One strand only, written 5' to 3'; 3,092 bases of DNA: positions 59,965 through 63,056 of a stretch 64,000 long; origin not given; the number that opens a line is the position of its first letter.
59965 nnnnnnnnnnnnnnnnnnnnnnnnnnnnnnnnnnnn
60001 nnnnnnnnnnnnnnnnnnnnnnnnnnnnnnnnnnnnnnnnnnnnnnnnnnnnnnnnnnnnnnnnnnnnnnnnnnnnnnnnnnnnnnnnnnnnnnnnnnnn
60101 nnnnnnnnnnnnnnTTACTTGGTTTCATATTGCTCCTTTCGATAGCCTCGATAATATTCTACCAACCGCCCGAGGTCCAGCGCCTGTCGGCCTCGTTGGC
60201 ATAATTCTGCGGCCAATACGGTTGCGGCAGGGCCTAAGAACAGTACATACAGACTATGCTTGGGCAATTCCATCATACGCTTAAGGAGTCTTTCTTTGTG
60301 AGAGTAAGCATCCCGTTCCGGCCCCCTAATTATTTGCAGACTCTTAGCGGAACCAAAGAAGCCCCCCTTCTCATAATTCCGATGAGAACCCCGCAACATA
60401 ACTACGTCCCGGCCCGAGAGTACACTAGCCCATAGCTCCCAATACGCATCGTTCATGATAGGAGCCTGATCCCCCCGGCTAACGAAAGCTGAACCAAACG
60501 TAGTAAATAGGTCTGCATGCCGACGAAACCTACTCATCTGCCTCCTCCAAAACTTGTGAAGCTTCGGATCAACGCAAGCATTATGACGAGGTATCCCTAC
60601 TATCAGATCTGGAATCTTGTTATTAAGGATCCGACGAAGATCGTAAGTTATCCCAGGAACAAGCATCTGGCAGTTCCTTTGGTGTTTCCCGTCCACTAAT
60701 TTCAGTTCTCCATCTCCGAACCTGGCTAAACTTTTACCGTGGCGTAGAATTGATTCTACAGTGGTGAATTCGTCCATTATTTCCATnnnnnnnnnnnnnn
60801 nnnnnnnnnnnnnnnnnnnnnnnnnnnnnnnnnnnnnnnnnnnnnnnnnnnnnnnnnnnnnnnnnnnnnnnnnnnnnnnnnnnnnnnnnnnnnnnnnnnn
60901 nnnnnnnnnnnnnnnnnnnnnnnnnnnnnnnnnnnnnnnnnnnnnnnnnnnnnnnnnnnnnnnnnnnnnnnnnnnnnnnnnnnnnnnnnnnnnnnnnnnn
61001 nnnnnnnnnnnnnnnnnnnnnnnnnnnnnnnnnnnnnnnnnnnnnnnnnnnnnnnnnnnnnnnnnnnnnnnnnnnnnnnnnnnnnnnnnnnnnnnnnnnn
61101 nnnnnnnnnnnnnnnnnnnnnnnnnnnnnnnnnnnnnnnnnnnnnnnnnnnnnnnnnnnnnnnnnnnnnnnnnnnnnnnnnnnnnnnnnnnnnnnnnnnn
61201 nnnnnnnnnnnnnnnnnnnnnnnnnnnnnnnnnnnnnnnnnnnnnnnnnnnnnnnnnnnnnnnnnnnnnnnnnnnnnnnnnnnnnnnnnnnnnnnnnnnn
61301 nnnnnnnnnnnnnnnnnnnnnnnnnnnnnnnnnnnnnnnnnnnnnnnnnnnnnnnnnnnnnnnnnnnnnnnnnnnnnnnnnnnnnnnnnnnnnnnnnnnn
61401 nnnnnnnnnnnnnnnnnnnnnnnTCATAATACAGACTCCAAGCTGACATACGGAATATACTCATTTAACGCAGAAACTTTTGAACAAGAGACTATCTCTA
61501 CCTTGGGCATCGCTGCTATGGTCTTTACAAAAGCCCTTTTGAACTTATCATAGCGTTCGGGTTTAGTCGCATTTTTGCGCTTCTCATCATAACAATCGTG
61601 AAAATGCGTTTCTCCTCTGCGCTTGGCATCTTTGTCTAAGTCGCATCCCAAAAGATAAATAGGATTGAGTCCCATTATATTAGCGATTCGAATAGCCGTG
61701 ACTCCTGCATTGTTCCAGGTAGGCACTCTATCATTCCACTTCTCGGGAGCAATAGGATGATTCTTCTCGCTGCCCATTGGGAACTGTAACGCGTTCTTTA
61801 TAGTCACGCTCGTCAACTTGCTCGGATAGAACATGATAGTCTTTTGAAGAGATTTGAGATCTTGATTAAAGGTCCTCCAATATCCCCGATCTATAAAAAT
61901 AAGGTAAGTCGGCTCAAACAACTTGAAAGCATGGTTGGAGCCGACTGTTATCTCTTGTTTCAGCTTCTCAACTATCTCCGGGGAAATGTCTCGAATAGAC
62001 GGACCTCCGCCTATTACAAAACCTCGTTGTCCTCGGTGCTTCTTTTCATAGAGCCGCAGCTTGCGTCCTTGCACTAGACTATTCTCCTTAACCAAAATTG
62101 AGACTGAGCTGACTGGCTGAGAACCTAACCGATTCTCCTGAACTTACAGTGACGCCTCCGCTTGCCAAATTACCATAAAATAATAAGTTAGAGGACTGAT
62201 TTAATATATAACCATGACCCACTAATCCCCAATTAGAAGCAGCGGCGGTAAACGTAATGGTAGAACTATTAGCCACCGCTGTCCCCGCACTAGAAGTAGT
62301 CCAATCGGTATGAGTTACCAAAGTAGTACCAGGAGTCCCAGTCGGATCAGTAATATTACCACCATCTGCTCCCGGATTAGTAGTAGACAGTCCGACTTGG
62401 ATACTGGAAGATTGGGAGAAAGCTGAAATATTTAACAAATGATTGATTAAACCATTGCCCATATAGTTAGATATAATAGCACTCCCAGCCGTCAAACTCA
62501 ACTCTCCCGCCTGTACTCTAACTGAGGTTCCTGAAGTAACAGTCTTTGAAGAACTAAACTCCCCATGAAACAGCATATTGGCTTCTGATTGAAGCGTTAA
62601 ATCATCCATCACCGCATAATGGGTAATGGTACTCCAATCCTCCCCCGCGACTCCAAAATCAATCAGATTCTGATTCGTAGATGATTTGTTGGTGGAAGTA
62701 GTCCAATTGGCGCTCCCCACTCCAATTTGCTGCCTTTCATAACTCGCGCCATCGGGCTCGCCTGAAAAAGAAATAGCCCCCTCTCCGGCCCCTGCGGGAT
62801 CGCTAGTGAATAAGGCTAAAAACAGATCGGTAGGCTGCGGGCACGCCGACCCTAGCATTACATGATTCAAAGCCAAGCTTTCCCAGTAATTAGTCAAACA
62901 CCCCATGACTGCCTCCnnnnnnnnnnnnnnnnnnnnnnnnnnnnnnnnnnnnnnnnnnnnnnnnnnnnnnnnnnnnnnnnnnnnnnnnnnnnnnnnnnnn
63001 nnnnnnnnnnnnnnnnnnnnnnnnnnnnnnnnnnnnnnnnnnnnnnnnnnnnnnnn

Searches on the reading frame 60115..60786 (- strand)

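Call 9: search_protein_families(library=pfam, proteins=[window:60115-60786:-], max_evalue=0.01)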
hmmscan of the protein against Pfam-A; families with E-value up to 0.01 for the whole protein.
window:60115-60786:- (223 aa): 1 family
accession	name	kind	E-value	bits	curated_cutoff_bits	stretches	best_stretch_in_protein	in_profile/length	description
PF08759.17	GT-D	-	5.7e-28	98.6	27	1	20-219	1-211/225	Glycosyltransferase GT-D fold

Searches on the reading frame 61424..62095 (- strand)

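Call 9: search_protein_families(library=pfam, proteins=[window:61424-62095:-], max_evalue=0.01)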
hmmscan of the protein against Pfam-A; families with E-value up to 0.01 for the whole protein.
window:61424-62095:- (223 aa): 1 family
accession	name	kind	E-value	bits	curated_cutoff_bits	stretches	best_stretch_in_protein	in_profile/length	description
PF01973.23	MptE-like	-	1.9e-06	28.2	34.6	1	15-154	17-167/171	6-hydroxymethylpterin diphosphokinase MptE-like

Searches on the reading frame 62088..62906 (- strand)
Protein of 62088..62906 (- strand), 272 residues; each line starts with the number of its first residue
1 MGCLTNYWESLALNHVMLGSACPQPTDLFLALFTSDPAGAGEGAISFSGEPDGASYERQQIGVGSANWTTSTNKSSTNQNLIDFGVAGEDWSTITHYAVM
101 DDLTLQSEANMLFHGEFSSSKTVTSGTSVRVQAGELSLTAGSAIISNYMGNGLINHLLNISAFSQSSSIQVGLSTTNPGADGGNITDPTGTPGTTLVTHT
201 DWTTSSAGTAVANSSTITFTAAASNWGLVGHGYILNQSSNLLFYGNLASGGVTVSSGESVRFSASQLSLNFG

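Call 9: search_protein_families(library=pfam, proteins=[window:62088-62906:-], max_evalue=0.01)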
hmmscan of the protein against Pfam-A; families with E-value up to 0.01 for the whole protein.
window:62088-62906:- (272 aa): 1 family
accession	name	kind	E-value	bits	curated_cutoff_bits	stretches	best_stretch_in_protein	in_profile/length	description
PF23140.1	Gp80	-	1.1e-47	161.9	27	2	4-139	2-128/128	Podophage GP4 fiber I protein gp80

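Call 11: search_protein_families(library=phrogs, proteins=[window:62088-62906:-], max_evalue=0.01)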
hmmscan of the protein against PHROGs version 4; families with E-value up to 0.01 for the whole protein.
window:62088-62906:- (272 aa): 1 family
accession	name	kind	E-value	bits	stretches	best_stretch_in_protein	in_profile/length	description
phrog_240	-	head and packaging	7.1e-29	102.1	2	1-145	60-193/200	head protein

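Call 16: find_encoding_contigs(protein=window:62088-62906:-, flank=10000, max_places=3)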
Protein window:62088-62906:- (272 aa): 13 contigs read that carry it; 3 places shown.
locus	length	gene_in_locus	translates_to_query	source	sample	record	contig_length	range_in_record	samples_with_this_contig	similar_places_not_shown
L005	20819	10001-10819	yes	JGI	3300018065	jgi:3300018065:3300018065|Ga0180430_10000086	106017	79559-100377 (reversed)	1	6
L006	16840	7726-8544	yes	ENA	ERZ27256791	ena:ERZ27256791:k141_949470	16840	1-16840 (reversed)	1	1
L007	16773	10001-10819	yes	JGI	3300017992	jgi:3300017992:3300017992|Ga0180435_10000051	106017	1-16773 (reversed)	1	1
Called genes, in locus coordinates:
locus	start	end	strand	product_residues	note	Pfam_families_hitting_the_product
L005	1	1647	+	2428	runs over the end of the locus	?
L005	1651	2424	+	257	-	-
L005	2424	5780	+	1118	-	-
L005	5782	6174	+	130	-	-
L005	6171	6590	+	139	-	-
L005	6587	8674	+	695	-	-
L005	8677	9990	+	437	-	-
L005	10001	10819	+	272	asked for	PF23140:Gp80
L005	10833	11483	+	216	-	PF01973:MptE-like (weak)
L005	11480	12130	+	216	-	-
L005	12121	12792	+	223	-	PF08759:GT-D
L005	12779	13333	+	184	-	-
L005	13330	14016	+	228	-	-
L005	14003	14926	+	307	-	PF03567:Sulfotransfer_2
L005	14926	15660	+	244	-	PF00535:Glycos_transf_2 (weak), PF10111:Glyco_tranf_2_2 (faint)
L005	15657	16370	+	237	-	-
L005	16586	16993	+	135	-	-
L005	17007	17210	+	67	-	-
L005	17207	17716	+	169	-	-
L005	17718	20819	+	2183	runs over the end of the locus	-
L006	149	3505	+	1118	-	-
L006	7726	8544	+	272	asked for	PF23140:Gp80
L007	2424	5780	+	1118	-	-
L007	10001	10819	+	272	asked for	PF23140:Gp80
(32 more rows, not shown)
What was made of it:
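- The genes lie between the baseplate-like genes and the lysis genes (call 16).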

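Call 21: search_protein_families(library=phrogs, proteins=[L005:1651-2424:+, L005:2424-5780:+, L005:5782-6174:+, L005:6171-6590:+, L005:6587-8674:+, L005:8677-9990:+], max_evalue=0.01)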
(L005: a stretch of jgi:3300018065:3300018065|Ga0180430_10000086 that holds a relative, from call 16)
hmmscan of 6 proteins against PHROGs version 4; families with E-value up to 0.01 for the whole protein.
L005:1651-2424:+ (257 aa): 1 family
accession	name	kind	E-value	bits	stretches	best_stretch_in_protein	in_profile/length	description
phrog_8610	-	unknown function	3.3e-09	37.3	1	1-103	1-102/270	-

L005:2424-5780:+ (1118 aa): 0 families

L005:5782-6174:+ (130 aa): 0 families

L005:6171-6590:+ (139 aa): 0 families

L005:6587-8674:+ (695 aa): 0 families

L005:8677-9990:+ (437 aa): 0 families

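Call 22: search_protein_families(library=pfam, proteins=[L005:1651-2424:+, L005:2424-5780:+, L005:5782-6174:+, L005:6171-6590:+, L005:6587-8674:+, L005:8677-9990:+], max_evalue=0.01)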
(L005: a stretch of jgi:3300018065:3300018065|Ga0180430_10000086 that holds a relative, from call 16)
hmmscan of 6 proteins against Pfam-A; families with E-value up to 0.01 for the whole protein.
L005:1651-2424:+ (257 aa): 0 families

L005:2424-5780:+ (1118 aa): 0 families

L005:5782-6174:+ (130 aa): 0 families

L005:6171-6590:+ (139 aa): 1 family
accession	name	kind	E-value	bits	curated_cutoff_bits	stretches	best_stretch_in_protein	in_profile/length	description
PF08274.17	Zn_Ribbon_YjdM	-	0.0011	19.4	30.8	0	108-125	11-28/30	PhnA Zinc-Ribbon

L005:6587-8674:+ (695 aa): 0 families

L005:8677-9990:+ (437 aa): 0 families

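Call 83: search_dna_similar(query=L005:6587-8674:+, collection=phages, mode=protein, max_rows=10, max_evalue=0.001)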
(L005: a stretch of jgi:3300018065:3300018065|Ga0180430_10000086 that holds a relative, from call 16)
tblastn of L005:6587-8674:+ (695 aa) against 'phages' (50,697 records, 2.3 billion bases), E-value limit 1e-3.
No match.

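Call 84: search_dna_similar(query=L005:2424-5780:+, collection=phages, mode=protein, max_rows=10, max_evalue=0.001)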
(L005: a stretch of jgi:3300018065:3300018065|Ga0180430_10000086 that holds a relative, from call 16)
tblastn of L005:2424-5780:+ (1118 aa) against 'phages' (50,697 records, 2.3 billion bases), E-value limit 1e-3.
No match.

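Call 85: search_dna_similar(query=window:62088-62906:-, collection=phages, mode=protein, max_rows=25, rows=spread, max_evalue=0.001)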
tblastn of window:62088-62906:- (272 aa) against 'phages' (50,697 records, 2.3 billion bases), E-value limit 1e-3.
Records with a match: 6; places in all: 6; records where one place covers at least 80% of the query: 0.
Best place of each record, by identity: <60% 6.
By first word of the organism name: Caudoviricetes 2; Sporosarcina 1; Bacteriophage 1; Psychrobacillus 1; Roseobacter 1.
By host as written in the record: - 3; Sporosarcina aquimarina 1; Psychrobacillus sp. GC2J1 1; Rhodobacteraceae bacterium FZCC0040 1.
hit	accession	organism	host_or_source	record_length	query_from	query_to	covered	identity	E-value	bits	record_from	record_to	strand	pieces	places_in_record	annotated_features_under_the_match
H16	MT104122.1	Sporosarcina phage Lietuvens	Sporosarcina aquimarina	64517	1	139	51%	35.3%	1e-8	61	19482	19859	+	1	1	hypothetical protein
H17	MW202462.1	Caudoviricetes sp.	Manatee Spring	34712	1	139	51%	31.7%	2e-7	58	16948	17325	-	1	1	hypothetical protein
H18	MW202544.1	Bacteriophage sp.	Manatee Spring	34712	1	139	51%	31.7%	2e-7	58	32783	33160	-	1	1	hypothetical protein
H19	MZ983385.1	Psychrobacillus phage PVJ1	Psychrobacillus sp. GC2J1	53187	1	139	51%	29.5%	4e-8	60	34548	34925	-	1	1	hypothetical protein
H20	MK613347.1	Roseobacter phage CRP-5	Rhodobacteraceae bacterium FZCC0040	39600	1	117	43%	32.5%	5e-4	47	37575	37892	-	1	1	hypothetical protein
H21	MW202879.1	Caudoviricetes sp.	Manatee Spring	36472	1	104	38%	33.3%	5e-4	47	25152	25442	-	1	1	putative minor tail protein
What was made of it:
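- Tried and rejected: The Gp80-like protein gave only six weak partial hits, with no host clue (call 85).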
